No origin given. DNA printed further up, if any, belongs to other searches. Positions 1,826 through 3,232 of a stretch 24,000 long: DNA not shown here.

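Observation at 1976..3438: Chromosomal ParM-like actin plus RHH/acidic-tail partner, embedded between housekeeping genes and abutting rnj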

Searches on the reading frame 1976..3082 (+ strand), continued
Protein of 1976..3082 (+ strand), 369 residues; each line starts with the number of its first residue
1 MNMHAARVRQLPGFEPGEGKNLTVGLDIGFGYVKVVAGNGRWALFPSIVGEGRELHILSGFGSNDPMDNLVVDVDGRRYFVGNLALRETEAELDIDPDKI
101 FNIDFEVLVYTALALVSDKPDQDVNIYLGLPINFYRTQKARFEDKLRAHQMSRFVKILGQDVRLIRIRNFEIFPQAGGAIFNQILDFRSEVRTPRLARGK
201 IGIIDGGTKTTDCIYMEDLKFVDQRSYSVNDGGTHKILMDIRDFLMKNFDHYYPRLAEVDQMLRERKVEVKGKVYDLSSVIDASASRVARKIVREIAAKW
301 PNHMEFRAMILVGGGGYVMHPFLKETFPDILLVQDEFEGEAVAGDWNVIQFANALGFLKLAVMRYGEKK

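Call 50: search_protein_families(library=pfam, proteins=[L008:1823-2824:+, L008:3246-4442:+, L008:1229-1582:+], max_evalue=1)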
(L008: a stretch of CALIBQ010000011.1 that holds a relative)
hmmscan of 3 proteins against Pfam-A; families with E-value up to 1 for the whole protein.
L008:1823-2824:+ (334 aa): 5 families
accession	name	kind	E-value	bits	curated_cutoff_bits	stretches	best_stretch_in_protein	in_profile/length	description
PF17989.7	ALP_N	-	1.3e-35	123.2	26.3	1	5-155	1-148/148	Actin like proteins N terminal domain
PF21522.3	MreB-like_C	-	1.4e-14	55.2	27.8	1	180-298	1-119/123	Archaeal actin homologue MreB-like, C-terminal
PF22128.2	Alp7A_like_C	-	0.0078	16.4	22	1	179-303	3-136/156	Alp7A C-terminal domain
PF14450.12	FtsA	-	0.02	15.7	31.8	1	180-238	2-68/127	Cell division protein FtsA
PF22743.2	PspAA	-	0.17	12.6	27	1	211-266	22-77/92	PspA-Associated protein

L008:3246-4442:+ (399 aa): 16 families
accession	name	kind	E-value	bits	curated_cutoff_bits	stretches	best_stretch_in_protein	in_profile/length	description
PF13191.12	AAA_16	-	0.00016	22.7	32.6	1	236-260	21-45/167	AAA ATPase domain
PF25199.1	nSTAND_NTPase5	-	0.01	16.1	34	1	242-332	44-134/145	Novel STAND NTPase 5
PF01580.24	FtsK_SpoIIIE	-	0.015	15.2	24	1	225-264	24-64/221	FtsK/SpoIIIE family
PF05729.18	NACHT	-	0.037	14.3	26.7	1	242-262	3-23/167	NACHT domain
PF01637.24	ATPase_2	-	0.067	13.4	33.2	1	242-259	23-40/225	ATPase domain predominantly from Archaea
PF19568.5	Spore_III_AA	-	0.069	12.7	27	1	236-264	141-169/306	Sporulation stage III, protein AA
PF00437.27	T2SSE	-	0.07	12.2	24.9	1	225-260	128-163/370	Type II/IV secretion system protein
PF01443.25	Viral_helicase1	-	0.11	12.7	21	1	243-262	2-21/228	Viral superfamily 1 RNA helicase core domain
PF13555.12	AAA_29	-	0.11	12.7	27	1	241-257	24-40/61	P-loop containing region of AAA domain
PF13401.12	AAA_22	-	0.15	12.8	27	1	242-260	8-26/130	AAA domain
PF02689.20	Herpes_Helicase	-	0.15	10.4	27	1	242-282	62-103/808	Helicase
PF07728.20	AAA_5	-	0.16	12.4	22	1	241-263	1-23/139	AAA domain (dynein-related subfamily)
PF03215.21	Rad17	-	0.26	11.6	23.8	1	242-260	48-66/186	Rad17 P-loop domain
PF02456.21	Adeno_IVa2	-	0.37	10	21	1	243-264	91-111/370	Adenovirus IVa2 protein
PF12775.13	AAA_7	-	0.39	10.7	25.8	1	240-260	34-54/181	P-loop containing dynein motor region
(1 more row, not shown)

L008:1229-1582:+ (118 aa): 3 families
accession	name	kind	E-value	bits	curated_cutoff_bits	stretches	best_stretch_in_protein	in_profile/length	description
PF12728.13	HTH_17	-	2.1e-06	28.4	27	1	50-98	1-49/51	Helix-turn-helix domain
PF13338.12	AbiEi_4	-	0.02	15.4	25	1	49-76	12-38/49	Transcriptional regulator, AbiEi antitoxin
PF20038.5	HTH_59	-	0.23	11.9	27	1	51-80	8-45/66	Helix-turn-helix domain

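Call 52: search_dna_similar(query=window:1976-3082:+, collection=plasmids, mode=protein, max_rows=12)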
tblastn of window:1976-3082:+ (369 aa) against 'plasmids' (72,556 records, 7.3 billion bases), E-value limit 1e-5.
Records with a match: 77; places in all: 77; records where one place covers at least 80% of the query: 32.
Best place of each record, by identity: <60% 77.
By first word of the organism name: Clostridium 36; Pseudomonas 24; Xanthomonas 7; Bacillus 3; Paenibacillus 2; Burkholderia 2; Pantoea 1; Stenotrophomonas 1; Priestia 1.
By predicted mobility (MOB-suite, as given by PLSDB): non-mobilizable 56; mobilizable 15; conjugative 6.
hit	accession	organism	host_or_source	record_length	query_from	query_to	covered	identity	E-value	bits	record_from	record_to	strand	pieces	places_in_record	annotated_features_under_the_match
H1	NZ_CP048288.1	Paenibacillus rhizovicinus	cell culture,rhizosphere soil of tomato ...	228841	24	368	93%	26.6%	2e-12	76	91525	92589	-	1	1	ParM/StbA family protein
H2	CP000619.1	Burkholderia vietnamiensis G4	-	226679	18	369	95%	26.0%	2e-9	67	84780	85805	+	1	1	StbA family protein | hypothetical protein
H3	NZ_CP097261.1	Bacillus thuringiensis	pure culture,surface soil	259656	24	369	94%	25.9%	5e-8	62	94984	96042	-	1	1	ParM/StbA family protein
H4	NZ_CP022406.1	Clostridium sporogenes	-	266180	23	361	92%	26.1%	4e-15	84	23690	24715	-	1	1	ParM/StbA family protein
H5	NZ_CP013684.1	Clostridium botulinum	Microbial isolate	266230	23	361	92%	26.1%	4e-15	84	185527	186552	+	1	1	ParM/StbA family protein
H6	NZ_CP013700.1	Clostridium sporogenes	Microbial isolate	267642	23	361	92%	26.1%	4e-15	84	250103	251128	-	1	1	ParM/StbA family protein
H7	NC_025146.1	Clostridium botulinum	-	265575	23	361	92%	25.9%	2e-15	85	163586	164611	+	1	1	ParM/StbA family protein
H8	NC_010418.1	Clostridium botulinum A3 str. Loch Maree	-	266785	23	361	92%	25.9%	3e-15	85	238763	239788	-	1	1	ParM/StbA family protein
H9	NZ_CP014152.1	Clostridium botulinum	Microbial isolate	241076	23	361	92%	25.9%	4e-15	84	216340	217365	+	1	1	ParM/StbA family protein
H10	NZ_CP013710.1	Clostridium botulinum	Microbial isolate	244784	23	361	92%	25.9%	4e-15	84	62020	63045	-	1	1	ParM/StbA family protein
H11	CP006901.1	Clostridium botulinum Prevot_594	Isolate microbial culture,ham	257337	23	361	92%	25.9%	4e-15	84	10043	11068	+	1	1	hypothetical protein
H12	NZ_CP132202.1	Bacillus thuringiensis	Coprinus comatus,whole organism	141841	10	369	98%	24.3%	6e-6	56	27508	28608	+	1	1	ParM/StbA family protein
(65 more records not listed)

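Call 53: search_dna_similar(query=window:1976-3082:+, collection=phages, mode=protein, max_rows=12)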
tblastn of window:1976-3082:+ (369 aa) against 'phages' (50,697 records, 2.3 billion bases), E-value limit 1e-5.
Records with a match: 41; places in all: 41; records where one place covers at least 80% of the query: 40.
Best place of each record, by identity: <60% 41.
By first word of the organism name: Bacillus 38; Moorella 1; Phage 1; Alicyclobacillus 1.
By host as written in the record: Bacillus subtilis 7; Bacillus subtilis BEST7003 6; Bacillus cereus 3; Bacillus thuringiensis 2; Bacillus subtilis Delta6 2; Bacillus pumilus GR8 2; Bacillus pumilus SAFR32 2; Bacillus cereus HER1399 2; and 12 more.
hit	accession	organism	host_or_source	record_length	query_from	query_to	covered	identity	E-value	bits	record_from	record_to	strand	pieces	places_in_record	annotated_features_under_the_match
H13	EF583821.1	Bacillus phage 0305phi8-36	Bacillus thuringiensis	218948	25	359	91%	27.4%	6e-16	85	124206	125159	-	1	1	ORF207: mreB-like rod determination protein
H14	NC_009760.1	Bacillus phage 0305phi8-36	Bacillus thuringiensis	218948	25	359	91%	27.4%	6e-16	85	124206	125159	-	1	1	ORF207: partition protein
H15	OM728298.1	Bacillus phage vB_BsuM-Goe16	Bacillus subtilis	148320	25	366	93%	26.8%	4e-20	98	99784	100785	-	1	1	hypothetical protein (x2)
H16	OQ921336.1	Bacillus phage SPO1L1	Bacillus subtilis BEST7003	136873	25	366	93%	26.3%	4e-18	92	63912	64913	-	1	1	hypothetical protein (x2)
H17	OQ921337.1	Bacillus phage SPO1L2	Bacillus subtilis BEST7003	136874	25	366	93%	26.3%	4e-18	92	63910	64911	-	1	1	hypothetical protein (x2)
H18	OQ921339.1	Bacillus phage SPO1L4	Bacillus subtilis BEST7003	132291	25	366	93%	26.1%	6e-19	94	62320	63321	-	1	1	hypothetical protein (x2)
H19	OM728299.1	Bacillus phage vB_BsuM-Goe19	Bacillus subtilis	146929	25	366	93%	26.1%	5e-18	92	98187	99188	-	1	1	hypothetical protein (x2)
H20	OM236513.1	Bacillus phage SP82G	Bacillus subtilis BEST7003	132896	25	366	93%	26.1%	7e-18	91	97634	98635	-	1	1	hypothetical protein | tRNA nucleotidyltransferase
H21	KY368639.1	Bacillus phage vB_BsuM-Goe2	Bacillus subtilis Goe2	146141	25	366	93%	26.1%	7e-18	91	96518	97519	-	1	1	plasmid segregation protein | hypothetical protein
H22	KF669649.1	Bacillus phage CampHawk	Bacillus subtilis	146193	25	366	93%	26.1%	7e-18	91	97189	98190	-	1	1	plasmid segregation protein | hypothetical protein | ribosome_binding_site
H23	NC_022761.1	Bacillus phage CampHawk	Bacillus subtilis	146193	25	366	93%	26.1%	7e-18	91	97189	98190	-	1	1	partition protein | hypothetical protein | ribosome_binding_site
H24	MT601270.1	Bacillus phage vB_BsuM-Goe9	Bacillus subtilis Delta6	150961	25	366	93%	25.5%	2e-17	90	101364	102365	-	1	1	putative actin-like protein | hypothetical protein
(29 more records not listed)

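Call 59: list_cluster_members(proteins=[P0001, P0002, P0003, P0004, P0013])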
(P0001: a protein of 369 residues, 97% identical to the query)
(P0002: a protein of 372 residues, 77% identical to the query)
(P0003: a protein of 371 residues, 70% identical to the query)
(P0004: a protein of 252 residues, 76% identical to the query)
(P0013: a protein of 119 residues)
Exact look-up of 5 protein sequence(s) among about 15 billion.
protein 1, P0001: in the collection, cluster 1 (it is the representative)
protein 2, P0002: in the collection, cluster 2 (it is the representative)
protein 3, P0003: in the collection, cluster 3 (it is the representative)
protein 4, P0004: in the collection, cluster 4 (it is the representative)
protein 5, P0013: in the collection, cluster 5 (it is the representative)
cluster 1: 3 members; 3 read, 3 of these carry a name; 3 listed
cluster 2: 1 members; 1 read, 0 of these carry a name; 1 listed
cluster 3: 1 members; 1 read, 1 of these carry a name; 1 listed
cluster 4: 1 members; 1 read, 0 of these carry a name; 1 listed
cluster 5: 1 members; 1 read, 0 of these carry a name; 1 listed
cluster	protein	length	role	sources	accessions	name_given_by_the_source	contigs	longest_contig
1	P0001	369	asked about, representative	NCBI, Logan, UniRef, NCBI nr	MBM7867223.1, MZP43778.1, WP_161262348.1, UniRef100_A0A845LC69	hypothetical protein GTO89_12060 [Heliobacterium gestii] | Actin-like protein N-terminal domain-containing protein n=1 Tax=Heliomicrobium gestii ... | ParM/StbA family protein [Heliomicrobium gestii]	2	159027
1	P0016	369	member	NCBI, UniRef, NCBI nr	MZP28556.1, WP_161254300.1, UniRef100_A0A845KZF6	hypothetical protein GTO91_02300 [Heliobacterium undosum] | Actin-like protein N-terminal domain-containing protein n=1 Tax=Heliomicrobium undosum ... | ParM/StbA family protein [Heliomicrobium undosum]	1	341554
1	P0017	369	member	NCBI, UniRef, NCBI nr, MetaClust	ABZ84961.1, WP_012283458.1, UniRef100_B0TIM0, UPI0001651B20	hypothetical protein HM1_2411 [Heliomicrobium modesticaldum Ice1] | Uncharacterized protein n=1 Tax=Heliobacterium modesticaldum (strain ATCC 51547 / Ice1) ... | ParM/StbA family protein [Heliomicrobium modesticaldum]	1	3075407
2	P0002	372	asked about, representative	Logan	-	-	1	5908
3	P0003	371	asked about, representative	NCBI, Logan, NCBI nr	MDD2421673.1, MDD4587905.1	MAG: ParM/StbA family protein [Heliobacteriaceae bacterium] | ParM/StbA family protein [Heliobacteriaceae bacterium]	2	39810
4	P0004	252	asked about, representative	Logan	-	-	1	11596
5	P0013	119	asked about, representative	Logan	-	-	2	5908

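Call 60: find_encoding_contigs(protein=P0004, flank=8000, max_places=2)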
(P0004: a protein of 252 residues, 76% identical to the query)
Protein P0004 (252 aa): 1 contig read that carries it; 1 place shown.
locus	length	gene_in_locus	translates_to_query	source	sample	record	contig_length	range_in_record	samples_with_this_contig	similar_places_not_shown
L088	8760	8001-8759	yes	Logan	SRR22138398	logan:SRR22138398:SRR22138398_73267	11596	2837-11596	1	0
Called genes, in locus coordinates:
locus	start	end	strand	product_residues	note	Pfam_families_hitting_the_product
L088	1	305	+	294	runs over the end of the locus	PF02654:CobS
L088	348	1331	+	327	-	PF00288:GHMP_kinases_N (weak)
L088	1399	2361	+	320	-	PF00155:Aminotran_1_2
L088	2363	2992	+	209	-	PF00300:His_Phos_1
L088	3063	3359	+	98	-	PF06803:DUF1232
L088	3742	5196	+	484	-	PF00478:IMPDH, PF00571:CBS, PF01070:FMN_dh (weak), PF03060:NMO (weak)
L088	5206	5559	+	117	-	-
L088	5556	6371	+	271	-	PF00702:Hydrolase, PF08282:Hydrolase_3, PF13419:HAD_2 (faint), PF05116:S6PP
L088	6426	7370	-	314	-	PF01145:Band_7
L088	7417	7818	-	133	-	PF01957:NfeD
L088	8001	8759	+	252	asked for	PF17989:ALP_N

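Call 64: get_annotated_region(hit=H8, flank=2500)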
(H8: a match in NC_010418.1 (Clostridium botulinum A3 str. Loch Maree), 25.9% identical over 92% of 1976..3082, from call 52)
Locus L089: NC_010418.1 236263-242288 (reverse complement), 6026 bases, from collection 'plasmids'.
description: Clostridium botulinum A3 str. Loch Maree plasmid pCLK, complete sequence
organism: Clostridium botulinum A3 str. Loch Maree (NCBI taxid 498214)
taxonomy: Bacteria; Bacillota; Clostridia; Eubacteriales; Clostridiaceae; Clostridium; Clostridium botulinum; Clostridium botulinum A3 str. Loch Maree
host: -; source: -; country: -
typing (MOB-suite, as given by PLSDB): non-mobilizable; replicon rep_cluster_1536; mating-pair formation MPF_T
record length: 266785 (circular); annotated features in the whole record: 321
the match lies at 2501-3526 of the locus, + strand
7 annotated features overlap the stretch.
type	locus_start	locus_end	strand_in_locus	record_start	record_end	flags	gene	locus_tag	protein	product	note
CDS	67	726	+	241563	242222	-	-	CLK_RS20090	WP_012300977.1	hypothetical protein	-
CDS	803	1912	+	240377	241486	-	-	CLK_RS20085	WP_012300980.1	hypothetical protein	-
CDS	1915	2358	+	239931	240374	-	-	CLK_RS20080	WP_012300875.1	prepilin peptidase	-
CDS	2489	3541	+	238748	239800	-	-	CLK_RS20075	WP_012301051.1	ParM/StbA family protein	GO:0030541 - plasmid partitioning [Evidence IEA]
CDS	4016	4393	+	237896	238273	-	-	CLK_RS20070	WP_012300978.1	hypothetical protein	-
CDS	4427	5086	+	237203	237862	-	-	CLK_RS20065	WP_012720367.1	hypothetical protein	-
CDS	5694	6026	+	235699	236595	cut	-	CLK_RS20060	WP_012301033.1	hypothetical protein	-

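Call 71: find_related_loci(query=A5, collection=metagenome_contigs, flank=6000)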
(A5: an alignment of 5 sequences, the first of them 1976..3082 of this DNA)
Query A5 (369 aa) in metagenome_contigs; peptide patterns used: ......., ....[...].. (x = any residue, [..] = any of these).
600 stretches matched a pattern, but none encodes a relative of the query by tblastn (E <= 1e-3).

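Call 72: find_related_loci(query=A5, collection=viral_contigs, flank=6000)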
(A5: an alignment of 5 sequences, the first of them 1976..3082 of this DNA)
Query A5 (369 aa) in viral_contigs; peptide patterns used: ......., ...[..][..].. (x = any residue, [..] = any of these).
274 stretches matched a pattern, but none encodes a relative of the query by tblastn (E <= 1e-3).

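Call 74: search_solved_structures(query=window:1976-3082:+, max_evalue=1e-10, show_alignments=3)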
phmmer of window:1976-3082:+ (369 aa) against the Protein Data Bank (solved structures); distinct sequences matched with E-value up to 1e-10: 3.
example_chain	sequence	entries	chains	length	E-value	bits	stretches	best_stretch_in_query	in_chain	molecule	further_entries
6ixw_C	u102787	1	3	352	1.7e-26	96.5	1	21-336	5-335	pCBH ParM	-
6izr_1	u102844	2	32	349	9.5e-26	94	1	22-336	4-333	Putative plasmid segregation protein ParM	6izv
8x1i_B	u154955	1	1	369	1.3e-15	60.6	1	21-233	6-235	ParM present of genome of Desufitobacterium hafniense - Dh-cParM1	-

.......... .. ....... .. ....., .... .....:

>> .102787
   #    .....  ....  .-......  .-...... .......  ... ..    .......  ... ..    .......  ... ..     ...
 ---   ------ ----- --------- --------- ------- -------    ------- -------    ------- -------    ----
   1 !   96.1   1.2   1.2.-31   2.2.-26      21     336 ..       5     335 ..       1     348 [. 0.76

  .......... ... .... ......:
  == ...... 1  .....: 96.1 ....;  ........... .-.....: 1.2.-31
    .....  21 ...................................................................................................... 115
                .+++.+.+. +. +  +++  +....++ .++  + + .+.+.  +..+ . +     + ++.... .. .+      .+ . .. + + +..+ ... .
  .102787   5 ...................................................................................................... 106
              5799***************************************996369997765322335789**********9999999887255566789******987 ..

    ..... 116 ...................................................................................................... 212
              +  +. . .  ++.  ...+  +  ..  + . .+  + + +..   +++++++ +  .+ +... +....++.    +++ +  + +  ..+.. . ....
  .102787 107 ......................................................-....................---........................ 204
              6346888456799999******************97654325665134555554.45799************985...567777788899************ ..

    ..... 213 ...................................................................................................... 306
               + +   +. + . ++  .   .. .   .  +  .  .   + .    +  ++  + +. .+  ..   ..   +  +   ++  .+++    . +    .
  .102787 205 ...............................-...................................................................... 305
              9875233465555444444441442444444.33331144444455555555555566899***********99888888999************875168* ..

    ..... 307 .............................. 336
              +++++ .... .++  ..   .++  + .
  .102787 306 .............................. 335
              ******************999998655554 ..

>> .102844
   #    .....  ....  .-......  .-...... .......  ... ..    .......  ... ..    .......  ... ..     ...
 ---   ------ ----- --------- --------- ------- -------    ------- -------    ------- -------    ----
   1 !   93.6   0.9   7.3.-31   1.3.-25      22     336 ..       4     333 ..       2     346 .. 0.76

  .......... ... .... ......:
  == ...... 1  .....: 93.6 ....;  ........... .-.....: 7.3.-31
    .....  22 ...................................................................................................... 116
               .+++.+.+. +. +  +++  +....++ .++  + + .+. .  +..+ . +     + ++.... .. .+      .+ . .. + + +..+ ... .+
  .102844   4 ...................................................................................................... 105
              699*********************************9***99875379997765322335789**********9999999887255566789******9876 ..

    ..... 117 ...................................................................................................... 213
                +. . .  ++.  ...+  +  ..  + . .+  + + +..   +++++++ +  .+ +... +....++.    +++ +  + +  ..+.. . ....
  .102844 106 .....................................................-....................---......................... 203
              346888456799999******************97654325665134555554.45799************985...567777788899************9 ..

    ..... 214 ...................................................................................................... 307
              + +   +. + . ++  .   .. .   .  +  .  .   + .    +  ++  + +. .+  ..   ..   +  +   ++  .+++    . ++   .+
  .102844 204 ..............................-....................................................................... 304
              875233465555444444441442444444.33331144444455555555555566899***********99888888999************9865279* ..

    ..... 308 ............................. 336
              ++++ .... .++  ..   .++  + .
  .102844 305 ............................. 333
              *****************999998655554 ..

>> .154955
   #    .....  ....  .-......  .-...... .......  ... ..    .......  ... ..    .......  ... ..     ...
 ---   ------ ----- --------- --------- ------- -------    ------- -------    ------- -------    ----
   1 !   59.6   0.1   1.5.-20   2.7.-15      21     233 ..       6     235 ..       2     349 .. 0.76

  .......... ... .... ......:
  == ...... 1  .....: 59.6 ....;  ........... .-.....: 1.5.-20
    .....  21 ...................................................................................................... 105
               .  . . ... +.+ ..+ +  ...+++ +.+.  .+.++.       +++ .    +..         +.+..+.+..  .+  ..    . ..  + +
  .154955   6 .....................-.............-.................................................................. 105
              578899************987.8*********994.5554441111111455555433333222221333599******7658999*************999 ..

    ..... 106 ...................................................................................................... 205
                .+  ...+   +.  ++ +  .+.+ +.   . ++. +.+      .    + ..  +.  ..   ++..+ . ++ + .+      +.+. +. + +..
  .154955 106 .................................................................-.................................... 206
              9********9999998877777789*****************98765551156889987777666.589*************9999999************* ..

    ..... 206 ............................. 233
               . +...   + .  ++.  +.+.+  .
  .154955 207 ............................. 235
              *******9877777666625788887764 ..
